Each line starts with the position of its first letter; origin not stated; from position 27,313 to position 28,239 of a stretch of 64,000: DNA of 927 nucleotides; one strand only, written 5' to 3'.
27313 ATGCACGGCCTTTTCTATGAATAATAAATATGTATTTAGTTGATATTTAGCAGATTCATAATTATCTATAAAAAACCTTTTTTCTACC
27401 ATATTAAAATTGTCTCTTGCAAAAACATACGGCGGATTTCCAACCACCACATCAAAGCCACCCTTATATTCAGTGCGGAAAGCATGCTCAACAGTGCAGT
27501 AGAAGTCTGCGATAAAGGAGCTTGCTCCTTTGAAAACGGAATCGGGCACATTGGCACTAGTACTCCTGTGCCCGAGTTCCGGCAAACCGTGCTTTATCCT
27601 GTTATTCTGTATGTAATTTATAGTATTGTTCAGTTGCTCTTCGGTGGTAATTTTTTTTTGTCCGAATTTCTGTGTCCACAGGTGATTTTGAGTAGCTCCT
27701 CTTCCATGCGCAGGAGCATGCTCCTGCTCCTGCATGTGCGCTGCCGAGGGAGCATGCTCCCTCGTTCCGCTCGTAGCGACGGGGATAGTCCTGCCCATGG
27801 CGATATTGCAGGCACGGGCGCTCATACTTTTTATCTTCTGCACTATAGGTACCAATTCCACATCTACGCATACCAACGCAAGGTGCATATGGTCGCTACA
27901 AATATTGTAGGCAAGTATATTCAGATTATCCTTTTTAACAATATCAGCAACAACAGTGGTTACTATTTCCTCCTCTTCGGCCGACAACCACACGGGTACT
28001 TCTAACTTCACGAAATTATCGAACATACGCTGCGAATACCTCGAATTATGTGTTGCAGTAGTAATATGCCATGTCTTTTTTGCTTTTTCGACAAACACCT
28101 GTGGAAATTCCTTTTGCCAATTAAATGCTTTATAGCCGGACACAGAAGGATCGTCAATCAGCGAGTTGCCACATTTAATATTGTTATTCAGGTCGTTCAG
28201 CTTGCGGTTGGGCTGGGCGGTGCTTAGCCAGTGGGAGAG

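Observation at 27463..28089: HUH/Y1 (RAYT / IS200-like) transposase domain nested in-frame inside the methyltransferase core of a type IIG RM enzyme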

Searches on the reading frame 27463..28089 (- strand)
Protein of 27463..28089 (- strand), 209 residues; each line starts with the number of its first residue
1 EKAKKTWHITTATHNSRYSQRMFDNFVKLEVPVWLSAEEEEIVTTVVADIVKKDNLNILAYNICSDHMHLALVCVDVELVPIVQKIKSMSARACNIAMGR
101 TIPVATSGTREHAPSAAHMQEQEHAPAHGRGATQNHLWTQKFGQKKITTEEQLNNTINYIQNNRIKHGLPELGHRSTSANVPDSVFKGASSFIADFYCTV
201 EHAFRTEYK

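Call 4: search_protein_families(library=pfam, proteins=[window:27463-28089:-], max_evalue=1)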
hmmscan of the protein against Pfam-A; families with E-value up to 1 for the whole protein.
window:27463-28089:- (209 aa): 1 family
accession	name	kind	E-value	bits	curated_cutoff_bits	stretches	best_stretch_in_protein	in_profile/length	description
PF01797.21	Y1_Tnp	-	1.1e-10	42.2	23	2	35-95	20-81/121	Transposase IS200 like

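Call 6: find_homologous_proteins(query=window:27463-28089:-, max_evalue=0.001)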
Query window:27463-28089:- (209 aa): 54 proteins with E <= 0.001 among 198 candidates.
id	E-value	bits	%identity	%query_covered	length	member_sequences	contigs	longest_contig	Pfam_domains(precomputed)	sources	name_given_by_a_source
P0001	1.1e-77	278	61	100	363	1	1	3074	PF07669.18,PF20473.5,PF01797.22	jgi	jgi:REP element-mobilizing transposase RayT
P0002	1.2e-64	236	58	100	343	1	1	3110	PF07669.18,PF01797.22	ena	-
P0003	5.9e-63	230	59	97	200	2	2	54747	PF01797.22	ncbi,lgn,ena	-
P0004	1.2e-61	226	57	100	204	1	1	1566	PF01797.22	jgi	-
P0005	4.7e-61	224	55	100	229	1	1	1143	PF01797.22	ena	-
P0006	1.6e-59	219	64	82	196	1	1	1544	PF01797.22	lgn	-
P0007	3.4e-59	218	60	79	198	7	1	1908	PF01797.22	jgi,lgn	-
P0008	8.3e-59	217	56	81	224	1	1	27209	PF01797.22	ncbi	-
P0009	3.0e-57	212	56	80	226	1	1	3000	PF01797.22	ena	-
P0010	6.1e-57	211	56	81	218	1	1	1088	PF01797.22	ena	-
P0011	1.5e-54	203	53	82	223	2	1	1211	PF01797.22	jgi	-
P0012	4.4e-54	201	60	79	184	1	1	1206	PF01797.22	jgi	jgi:REP element-mobilizing transposase RayT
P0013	4.6e-53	198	48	99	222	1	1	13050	PF01797.22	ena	-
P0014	8.8e-53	197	55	90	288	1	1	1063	PF07669.18,PF01797.22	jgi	jgi:REP element-mobilizing transposase RayT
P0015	1.2e-52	197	52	100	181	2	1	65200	PF01797.22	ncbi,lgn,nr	ncbi:MAG: hypothetical protein IEMM0006_0460 [bacterium]|nr:MAG: hypothetical protein IEMM0006_0460 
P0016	4.2e-49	185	49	97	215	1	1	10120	PF01797.22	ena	-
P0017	1.2e-48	184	49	80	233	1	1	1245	PF01797.22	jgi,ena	-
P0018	3.4e-48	182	50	99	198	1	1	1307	PF01797.22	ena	-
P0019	8.7e-47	177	55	89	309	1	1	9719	PF02384.23,PF07669.18,PF01797.22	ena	-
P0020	3.2e-46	176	44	98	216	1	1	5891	PF01797.22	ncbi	-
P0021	3.4e-45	172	46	82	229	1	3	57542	PF01797.22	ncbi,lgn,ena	-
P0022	1.4e-44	170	45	100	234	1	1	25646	PF01797.22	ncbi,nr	ncbi:MAG: transposase, partial [Bacteroidota bacterium]|nr:transposase [Bacteroidota bacterium]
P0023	2.0e-43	167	59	65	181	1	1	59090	PF01797.22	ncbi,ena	-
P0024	2.6e-43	166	61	65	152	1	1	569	PF01797.22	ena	-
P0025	5.0e-43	165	66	60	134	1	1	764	PF01797.22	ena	-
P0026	3.1e-42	163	62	62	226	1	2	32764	PF07669.18,PF01797.22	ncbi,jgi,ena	-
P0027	7.4e-42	161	51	78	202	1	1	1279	PF01797.22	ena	-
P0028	1.6e-41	160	71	55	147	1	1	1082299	PF01797.22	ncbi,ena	-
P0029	6.1e-41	158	45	100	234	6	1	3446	PF07669.18,PF01797.22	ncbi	-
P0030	2.7e-40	156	55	55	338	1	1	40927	PF07669.18,PF01797.22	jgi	jgi:REP element-mobilizing transposase RayT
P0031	1.1e-39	154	39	98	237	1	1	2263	PF01797.22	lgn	-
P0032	1.3e-39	154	45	100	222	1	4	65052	PF01797.22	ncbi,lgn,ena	-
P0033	7.3e-32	129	42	72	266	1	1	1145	PF07669.18,PF01797.22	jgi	-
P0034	2.6e-27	114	59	47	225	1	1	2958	PF07669.18,PF01797.22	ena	-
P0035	1.1e-22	99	38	80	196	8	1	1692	PF01797.22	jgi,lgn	jgi:REP element-mobilizing transposase RayT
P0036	1.6e-22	98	38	80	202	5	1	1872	PF01797.22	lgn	-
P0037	2.9e-22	97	38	80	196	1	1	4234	PF01797.22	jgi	jgi:REP element-mobilizing transposase RayT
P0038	3.2e-22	97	38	80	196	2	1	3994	PF01797.22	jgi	jgi:REP element-mobilizing transposase RayT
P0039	3.7e-22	97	39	80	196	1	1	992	PF01797.22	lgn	-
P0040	5.0e-22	97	38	80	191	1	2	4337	PF01797.22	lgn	-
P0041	2.1e-20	91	38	76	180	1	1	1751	PF01797.22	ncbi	ncbi:MAG: transposase, partial [Fluviicola sp.]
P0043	4.3e-16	77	36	78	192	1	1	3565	PF01797.22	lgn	-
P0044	4.6e-16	77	34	78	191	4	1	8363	PF01797.22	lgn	-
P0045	7.3e-16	77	36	78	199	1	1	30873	PF01797.22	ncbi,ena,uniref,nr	ncbi:transposase [uncultured Fluviicola sp.]|uniref:transposase n=1 Tax=uncultured Fluviicola sp. Ta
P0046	1.5e-15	76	34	78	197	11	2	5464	PF01797.22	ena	-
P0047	1.8e-15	75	35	78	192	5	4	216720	PF01797.22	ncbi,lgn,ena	-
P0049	3.3e-15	74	32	78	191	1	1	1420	PF01797.22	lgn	-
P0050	2.9e-14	71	34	78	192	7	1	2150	PF01797.22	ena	-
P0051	5.9e-14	70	34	78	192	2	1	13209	PF01797.22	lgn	-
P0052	7.5e-14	70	35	78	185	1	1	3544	PF01797.22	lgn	-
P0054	1.2e-9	56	40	54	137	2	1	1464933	PF01797.22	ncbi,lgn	-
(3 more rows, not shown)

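Call 11: find_encoding_contigs(protein=P0030, flank=6000, max_places=3)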
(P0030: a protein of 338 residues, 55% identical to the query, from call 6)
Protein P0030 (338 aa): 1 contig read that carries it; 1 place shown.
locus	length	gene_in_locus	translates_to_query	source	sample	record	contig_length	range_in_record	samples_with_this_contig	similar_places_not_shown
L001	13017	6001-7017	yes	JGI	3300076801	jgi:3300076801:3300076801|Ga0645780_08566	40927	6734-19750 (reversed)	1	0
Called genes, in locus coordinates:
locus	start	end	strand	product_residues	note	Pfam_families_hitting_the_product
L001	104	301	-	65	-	-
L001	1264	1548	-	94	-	-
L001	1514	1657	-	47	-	-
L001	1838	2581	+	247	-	-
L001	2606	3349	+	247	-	PF09603:Fib_succ_major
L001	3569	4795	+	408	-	PF00578:AhpC-TSA, PF08534:Redoxin, PF00085:Thioredoxin (faint), PF13098:Thioredoxin_2 (weak), PF13905:Thioredoxin_8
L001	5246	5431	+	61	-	-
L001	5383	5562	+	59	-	-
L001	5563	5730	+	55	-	-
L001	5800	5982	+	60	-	-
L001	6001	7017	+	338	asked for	PF01797:Y1_Tnp (weak), PF07669:Eco57I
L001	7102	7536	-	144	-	PF00072:Response_reg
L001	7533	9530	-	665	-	PF00989:PAS, PF08448:PAS_4, PF13426:PAS_9, PF00512:HisKA, PF02518:HATPase_c, PF00072:Response_reg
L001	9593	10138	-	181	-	PF12833:HTH_18, PF00165:HTH_AraC (weak)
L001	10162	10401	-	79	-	-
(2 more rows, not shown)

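Call 12: find_encoding_contigs(protein=P0003, flank=6000, max_places=3)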
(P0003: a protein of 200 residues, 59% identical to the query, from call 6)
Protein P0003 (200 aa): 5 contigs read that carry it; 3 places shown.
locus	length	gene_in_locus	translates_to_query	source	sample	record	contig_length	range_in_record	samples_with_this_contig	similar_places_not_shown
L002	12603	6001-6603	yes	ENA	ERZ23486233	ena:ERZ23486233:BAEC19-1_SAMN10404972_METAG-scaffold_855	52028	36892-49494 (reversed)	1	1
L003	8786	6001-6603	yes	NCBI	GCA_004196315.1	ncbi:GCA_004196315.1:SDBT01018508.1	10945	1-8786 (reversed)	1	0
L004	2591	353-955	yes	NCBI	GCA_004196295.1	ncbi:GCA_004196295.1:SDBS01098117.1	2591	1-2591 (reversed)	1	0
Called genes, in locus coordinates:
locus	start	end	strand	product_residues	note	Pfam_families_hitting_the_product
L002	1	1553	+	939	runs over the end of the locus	PF02837:Glyco_hydro_2_N (weak), PF22666:Glyco_hydro_2_N2, PF00703:Glyco_hydro_2, PF02836:Glyco_hydro_2_C, PF17753:Ig_mannosidase (weak)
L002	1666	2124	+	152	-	PF01381:HTH_3 (weak)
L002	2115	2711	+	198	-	PF02661:Fic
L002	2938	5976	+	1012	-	PF13229:Beta_helix (faint), PF07081:DUF1349 (weak)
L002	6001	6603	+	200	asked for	PF01797:Y1_Tnp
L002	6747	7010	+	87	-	-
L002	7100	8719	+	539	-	-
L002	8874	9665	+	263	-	PF02633:Creatininase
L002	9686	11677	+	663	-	PF03629:SASA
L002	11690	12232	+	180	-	-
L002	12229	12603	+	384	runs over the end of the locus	PF16173:DUF4874, PF16116:DUF4832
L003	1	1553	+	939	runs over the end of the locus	PF02837:Glyco_hydro_2_N (weak), PF22666:Glyco_hydro_2_N2, PF00703:Glyco_hydro_2, PF02836:Glyco_hydro_2_C, PF17753:Ig_mannosidase (weak)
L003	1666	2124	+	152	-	PF01381:HTH_3 (weak)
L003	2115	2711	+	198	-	PF02661:Fic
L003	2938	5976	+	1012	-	PF13229:Beta_helix (faint), PF07081:DUF1349 (weak)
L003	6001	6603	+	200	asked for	PF01797:Y1_Tnp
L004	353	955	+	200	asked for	PF01797:Y1_Tnp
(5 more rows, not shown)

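Call 13: find_encoding_contigs(protein=P0015, flank=6000, max_places=3)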
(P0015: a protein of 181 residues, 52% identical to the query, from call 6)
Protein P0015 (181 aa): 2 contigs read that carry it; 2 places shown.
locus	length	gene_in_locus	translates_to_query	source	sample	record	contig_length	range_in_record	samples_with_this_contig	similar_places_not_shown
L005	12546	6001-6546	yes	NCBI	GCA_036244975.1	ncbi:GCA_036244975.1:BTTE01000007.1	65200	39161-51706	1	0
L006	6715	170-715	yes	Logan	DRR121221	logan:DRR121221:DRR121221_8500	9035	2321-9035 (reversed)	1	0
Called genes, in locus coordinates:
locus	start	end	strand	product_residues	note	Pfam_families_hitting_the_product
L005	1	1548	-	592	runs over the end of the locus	-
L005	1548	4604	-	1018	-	PF09976:TPR_21 (faint), PF12895:ANAPC3 (faint), PF13424:TPR_12 (faint), PF00515:TPR_1 (faint), PF07719:TPR_2 (faint), PF13174:TPR_6 (faint), PF13181:TPR_8 (faint), PF13374:TPR_10 (faint), +3 more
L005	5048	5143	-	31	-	-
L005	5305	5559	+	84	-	PF02604:PhdYeFM_antitox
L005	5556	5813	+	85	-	PF06769:YoeB_toxin, PF05016:ParE_toxin (weak)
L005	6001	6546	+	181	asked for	PF01797:Y1_Tnp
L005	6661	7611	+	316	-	PF21948:LplA-B_cat, PF10437:Lip_prot_lig_C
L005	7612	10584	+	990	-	PF01565:FAD_binding_4, PF02913:FAD-oxidase_C, PF13183:Fer4_8, PF13534:Fer4_17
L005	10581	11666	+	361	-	PF01924:HypD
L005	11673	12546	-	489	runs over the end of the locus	PF00266:Aminotran_5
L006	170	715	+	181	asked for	PF01797:Y1_Tnp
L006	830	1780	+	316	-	PF21948:LplA-B_cat, PF10437:Lip_prot_lig_C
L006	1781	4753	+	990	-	PF01565:FAD_binding_4, PF02913:FAD-oxidase_C, PF13183:Fer4_8, PF13534:Fer4_17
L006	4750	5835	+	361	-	PF01924:HypD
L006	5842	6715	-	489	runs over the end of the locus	PF00266:Aminotran_5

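Call 16: search_protein_representatives(protein=window:27463-28089:-)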
Query: 209 residues. Proteins with E-value up to 0.001 (for the whole library): 336; up to 1e-10: 215; up to 1e-30: 41. The best 150 are listed.
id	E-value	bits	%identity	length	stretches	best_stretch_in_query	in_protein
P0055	7.9e-60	218.4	63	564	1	3-209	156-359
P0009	9.7e-58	211.6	61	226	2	3-131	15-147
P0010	1.9e-57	210.6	64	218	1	3-175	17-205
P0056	2.0e-57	210.5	65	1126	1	2-208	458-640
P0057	3.9e-56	206.3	66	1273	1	2-176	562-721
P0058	4.1e-55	203.0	66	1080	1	1-171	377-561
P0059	1.7e-47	178.2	54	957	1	2-209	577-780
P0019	2.8e-47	177.4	61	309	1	22-208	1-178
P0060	5.0e-46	173.3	49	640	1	2-209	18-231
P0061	1.6e-45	171.7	61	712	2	22-130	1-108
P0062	1.8e-45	171.5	56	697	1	2-209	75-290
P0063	8.2e-45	169.4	49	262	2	5-173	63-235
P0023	6.4e-44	166.5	63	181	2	30-126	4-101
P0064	8.2e-44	166.1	54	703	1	9-209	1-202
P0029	1.9e-41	158.4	54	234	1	2-208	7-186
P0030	8.6e-41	156.3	53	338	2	1-116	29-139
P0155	3.8e-21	92.2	47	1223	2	1-100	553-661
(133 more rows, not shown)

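Call 21: find_related_loci(query=A1, collection=genome_contigs, flank=6000)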
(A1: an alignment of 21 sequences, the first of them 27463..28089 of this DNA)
Query A1 (209 aa) in genome_contigs; peptide patterns used: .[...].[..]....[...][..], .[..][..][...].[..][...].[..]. (x = any residue, [..] = any of these).
269 stretches matched a pattern; 245 encode a relative of the query (tblastn E <= 1e-3); the best 80 are kept; 80 distinct loci.
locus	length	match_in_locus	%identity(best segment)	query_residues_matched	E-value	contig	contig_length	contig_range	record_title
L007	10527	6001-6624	59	2-209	3e-80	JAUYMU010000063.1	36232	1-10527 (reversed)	MAG: Bacteroidota bacterium isolate C3_concoct.bin.16 C3_k141_37366, whole genome shotgun sequence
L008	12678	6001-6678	57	1-208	2e-77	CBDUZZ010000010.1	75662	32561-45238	MAG TPA_asm: uncultured bacterium isolate SRR22302365_binner13_Refined_16 genome assembly, contig: ERZ25074835.88, whole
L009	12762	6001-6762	54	1-208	1e-75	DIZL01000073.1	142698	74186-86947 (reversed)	MAG TPA_asm: Prolixibacteraceae bacterium UBA6029 UBA6029_contig_21, whole genome shotgun sequence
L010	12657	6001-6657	56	1-209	6e-75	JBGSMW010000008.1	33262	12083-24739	MAG: Draconibacterium sp. isolate JTS-AC24 k141_332554, whole genome shotgun sequence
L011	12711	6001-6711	57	1-209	8e-75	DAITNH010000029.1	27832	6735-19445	MAG TPA_asm: Prolixibacteraceae bacterium isolate CTOTU11651 NODE_985_length_27832_cov_7.034309, whole genome shotgun se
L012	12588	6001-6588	59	1-209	1e-73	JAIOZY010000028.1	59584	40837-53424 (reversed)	MAG: Prolixibacteraceae bacterium isolate Tobar14m-G4 Tobar14m-C304, whole genome shotgun sequence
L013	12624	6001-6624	55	1-209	3e-73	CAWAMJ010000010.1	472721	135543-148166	MAG: uncultured Prolixibacteraceae bacterium isolate MFD01721.bin.1.283 genome assembly, contig: contig_5773, whole geno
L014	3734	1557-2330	52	1-209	2e-73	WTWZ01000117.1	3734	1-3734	MAG: Prolixibacteraceae bacterium isolate X3_MetaBAT.42 scaffold_16886, whole genome shotgun sequence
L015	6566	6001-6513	67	1-171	1e-72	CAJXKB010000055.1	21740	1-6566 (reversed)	MAG TPA_asm: uncultured Bacteroidetes bacterium isolate SRR4023290_bin.13_MetaBAT_v2.12.1_MAG genome assembly, contig: N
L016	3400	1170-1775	61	1-192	4e-73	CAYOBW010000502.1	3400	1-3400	MAG TPA_asm: uncultured Victivallales bacterium isolate SRP272421_co2_758 genome assembly, contig: NODE_122606_length_34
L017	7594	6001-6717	53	1-209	7e-73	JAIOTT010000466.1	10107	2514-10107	MAG: Bacteroidales bacterium isolate SMBSF77 bin_98_k127_164601, whole genome shotgun sequence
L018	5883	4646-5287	54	1-208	2e-72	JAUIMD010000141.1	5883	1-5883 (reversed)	MAG: Bacteroidia bacterium isolate Co_bin.78 NODE_77364_length_5883_cov_0.801425, whole genome shotgun sequence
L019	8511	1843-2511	57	1-209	2e-72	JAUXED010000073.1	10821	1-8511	MAG: Bacteroidota bacterium isolate CSMAG_2868 CSMAG_2868_k119_969790_length_10821_cov_18.0000, whole genome shotgun seq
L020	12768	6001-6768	50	1-209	4e-72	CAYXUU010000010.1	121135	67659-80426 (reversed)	MAG TPA_asm: uncultured Bacteroidales bacterium isolate SRP167671_co1_178 genome assembly, contig: NODE_114_length_12113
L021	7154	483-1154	55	1-208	8e-71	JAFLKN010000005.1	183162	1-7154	MAG: Prolixibacteraceae bacterium isolate LaCa_MAG_6 c_000000000103, whole genome shotgun sequence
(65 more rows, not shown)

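Call 38: search_solved_structures(query=window:27463-28089:-, max_evalue=1, show_alignments=2)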
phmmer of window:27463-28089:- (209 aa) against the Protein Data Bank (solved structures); distinct sequences matched with E-value up to 1: 4.
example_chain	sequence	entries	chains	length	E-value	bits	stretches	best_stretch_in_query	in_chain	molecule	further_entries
2xm3_A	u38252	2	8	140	0.053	16.6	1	43-98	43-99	TRANSPOSASE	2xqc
2xo6_A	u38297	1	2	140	0.053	16.6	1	43-98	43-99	TRANSPOSASE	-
2xma_A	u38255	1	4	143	0.056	16.5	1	43-98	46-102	TRANSPOSASE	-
2fyx_A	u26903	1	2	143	0.42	13.7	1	43-97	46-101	transposase, putative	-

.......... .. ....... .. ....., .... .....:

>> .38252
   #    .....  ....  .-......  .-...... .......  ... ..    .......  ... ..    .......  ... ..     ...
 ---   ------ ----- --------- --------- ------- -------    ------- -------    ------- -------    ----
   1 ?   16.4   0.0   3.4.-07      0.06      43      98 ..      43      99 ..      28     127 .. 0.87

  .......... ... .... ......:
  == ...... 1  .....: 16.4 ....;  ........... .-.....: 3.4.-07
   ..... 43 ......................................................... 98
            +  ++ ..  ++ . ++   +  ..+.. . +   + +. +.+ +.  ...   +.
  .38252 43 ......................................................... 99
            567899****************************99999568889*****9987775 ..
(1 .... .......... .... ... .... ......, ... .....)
